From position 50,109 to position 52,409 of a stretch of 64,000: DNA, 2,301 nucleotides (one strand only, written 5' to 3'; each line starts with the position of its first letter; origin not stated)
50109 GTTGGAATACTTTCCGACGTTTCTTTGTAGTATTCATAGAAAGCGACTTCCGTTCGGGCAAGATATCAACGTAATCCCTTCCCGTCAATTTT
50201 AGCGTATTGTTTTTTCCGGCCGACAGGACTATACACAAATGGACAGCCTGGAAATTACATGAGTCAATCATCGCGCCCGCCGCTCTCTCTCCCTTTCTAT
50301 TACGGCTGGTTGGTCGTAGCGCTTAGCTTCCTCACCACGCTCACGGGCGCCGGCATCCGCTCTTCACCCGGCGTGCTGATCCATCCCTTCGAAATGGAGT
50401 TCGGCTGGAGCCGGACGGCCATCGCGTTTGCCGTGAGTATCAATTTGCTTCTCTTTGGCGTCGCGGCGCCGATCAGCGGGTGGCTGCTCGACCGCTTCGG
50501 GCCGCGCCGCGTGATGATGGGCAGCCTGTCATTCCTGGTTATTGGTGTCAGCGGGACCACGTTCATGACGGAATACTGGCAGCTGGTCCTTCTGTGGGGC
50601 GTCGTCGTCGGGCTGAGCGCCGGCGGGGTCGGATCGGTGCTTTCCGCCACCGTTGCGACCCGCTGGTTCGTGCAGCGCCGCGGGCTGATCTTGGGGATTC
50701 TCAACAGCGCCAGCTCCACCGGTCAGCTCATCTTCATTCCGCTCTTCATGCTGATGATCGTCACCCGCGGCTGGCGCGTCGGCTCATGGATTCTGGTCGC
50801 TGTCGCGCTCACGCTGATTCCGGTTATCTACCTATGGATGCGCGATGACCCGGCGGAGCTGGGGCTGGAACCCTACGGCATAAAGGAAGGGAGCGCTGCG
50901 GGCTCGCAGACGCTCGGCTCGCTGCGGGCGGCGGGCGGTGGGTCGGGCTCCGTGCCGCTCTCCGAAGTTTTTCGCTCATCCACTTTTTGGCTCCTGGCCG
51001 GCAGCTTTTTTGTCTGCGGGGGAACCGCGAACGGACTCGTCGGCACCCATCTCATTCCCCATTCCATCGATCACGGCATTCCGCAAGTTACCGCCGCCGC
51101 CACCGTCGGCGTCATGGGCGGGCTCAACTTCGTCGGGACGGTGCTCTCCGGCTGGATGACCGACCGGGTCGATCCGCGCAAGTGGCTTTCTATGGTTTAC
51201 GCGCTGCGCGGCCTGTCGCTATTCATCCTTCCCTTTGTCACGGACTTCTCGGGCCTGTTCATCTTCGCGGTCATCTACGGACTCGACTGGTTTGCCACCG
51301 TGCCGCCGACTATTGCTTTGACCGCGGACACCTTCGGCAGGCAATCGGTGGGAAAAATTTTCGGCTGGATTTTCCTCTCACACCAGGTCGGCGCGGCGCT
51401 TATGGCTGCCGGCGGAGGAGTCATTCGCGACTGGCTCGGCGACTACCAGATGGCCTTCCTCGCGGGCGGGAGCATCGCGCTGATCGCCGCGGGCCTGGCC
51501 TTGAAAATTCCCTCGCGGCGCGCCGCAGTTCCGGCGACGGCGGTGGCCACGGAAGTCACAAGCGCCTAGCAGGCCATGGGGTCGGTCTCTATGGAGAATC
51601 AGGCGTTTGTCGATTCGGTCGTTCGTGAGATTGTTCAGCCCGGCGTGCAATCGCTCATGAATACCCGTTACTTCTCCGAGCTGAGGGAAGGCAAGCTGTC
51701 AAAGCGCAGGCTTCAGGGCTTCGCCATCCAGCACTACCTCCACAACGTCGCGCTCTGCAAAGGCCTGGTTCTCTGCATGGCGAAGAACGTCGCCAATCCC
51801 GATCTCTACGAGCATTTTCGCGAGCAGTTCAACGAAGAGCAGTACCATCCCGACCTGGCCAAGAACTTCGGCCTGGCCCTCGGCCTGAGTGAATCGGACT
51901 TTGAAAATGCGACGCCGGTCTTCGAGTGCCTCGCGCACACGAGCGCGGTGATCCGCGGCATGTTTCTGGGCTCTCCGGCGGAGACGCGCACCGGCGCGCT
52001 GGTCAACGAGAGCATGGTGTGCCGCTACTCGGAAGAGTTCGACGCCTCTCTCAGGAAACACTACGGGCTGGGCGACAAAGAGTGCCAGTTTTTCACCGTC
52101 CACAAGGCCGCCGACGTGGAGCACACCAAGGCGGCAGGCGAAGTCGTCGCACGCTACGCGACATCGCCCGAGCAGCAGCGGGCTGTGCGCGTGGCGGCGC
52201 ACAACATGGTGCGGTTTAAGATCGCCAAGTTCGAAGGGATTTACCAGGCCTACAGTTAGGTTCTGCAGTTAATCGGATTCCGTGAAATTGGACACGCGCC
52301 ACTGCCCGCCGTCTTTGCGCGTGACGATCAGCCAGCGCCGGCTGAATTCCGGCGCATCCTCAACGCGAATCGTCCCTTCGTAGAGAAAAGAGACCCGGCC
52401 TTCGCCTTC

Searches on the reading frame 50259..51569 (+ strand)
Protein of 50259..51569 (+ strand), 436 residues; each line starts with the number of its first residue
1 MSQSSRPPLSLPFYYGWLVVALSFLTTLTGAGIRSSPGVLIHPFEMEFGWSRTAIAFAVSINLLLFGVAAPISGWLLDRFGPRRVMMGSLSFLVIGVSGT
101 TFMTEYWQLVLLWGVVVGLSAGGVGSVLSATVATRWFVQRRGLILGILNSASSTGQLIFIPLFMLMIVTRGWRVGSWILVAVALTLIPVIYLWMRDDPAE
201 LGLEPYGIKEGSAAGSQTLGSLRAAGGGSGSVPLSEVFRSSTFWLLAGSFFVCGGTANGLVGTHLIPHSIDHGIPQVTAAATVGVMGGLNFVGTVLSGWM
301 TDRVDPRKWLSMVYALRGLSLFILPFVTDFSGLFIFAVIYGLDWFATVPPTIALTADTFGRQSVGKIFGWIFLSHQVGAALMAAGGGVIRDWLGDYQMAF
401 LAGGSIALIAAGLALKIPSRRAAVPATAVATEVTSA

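Call 18: search_protein_families(library=pfam, proteins=[window:50259-51569:+])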
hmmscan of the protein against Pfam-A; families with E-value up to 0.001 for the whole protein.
window:50259-51569:+ (436 aa): 1 family
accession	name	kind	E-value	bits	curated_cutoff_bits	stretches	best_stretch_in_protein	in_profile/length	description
PF07690.21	MFS_1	-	6.4e-50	170.4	33.4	2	25-381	3-345/347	Major Facilitator Superfamily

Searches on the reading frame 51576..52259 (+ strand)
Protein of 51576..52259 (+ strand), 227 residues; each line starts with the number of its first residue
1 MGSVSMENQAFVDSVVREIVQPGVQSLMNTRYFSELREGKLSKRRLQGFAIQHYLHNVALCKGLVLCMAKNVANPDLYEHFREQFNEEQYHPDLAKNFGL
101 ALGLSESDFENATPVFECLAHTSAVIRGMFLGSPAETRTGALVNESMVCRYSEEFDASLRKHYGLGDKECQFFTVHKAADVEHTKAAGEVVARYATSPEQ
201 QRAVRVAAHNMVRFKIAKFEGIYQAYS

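Call 18: search_protein_families(library=pfam, proteins=[window:51576-52259:+])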
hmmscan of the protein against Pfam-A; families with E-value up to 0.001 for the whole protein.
window:51576-52259:+ (227 aa): 2 families
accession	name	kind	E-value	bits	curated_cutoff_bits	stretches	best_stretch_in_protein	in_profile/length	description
PF14518.11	Haem_oxygenas_2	-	1.8e-15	57.7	28.9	1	73-213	29-174/177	Iron-containing redox enzyme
PF03070.21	TENA_THI-4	-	1.1e-10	42.1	22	1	34-211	18-196/210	TENA/THI-4/PQQC family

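Call 81: search_solved_structures(query=window:51576-52259:+, max_evalue=0.001)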
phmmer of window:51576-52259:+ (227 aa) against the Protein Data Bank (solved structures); distinct sequences matched with E-value up to 0.001: 3.
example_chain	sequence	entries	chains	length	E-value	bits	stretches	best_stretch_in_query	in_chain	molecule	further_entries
9pj4_A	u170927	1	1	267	2.9e-13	53.1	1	27-226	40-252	4-aminobenzoate synthase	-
8va9_A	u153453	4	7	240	3.4e-10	43.1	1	27-187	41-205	4-aminobenzoate synthase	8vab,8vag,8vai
1rcw_A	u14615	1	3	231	3.5e-10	43.1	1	28-187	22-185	CT610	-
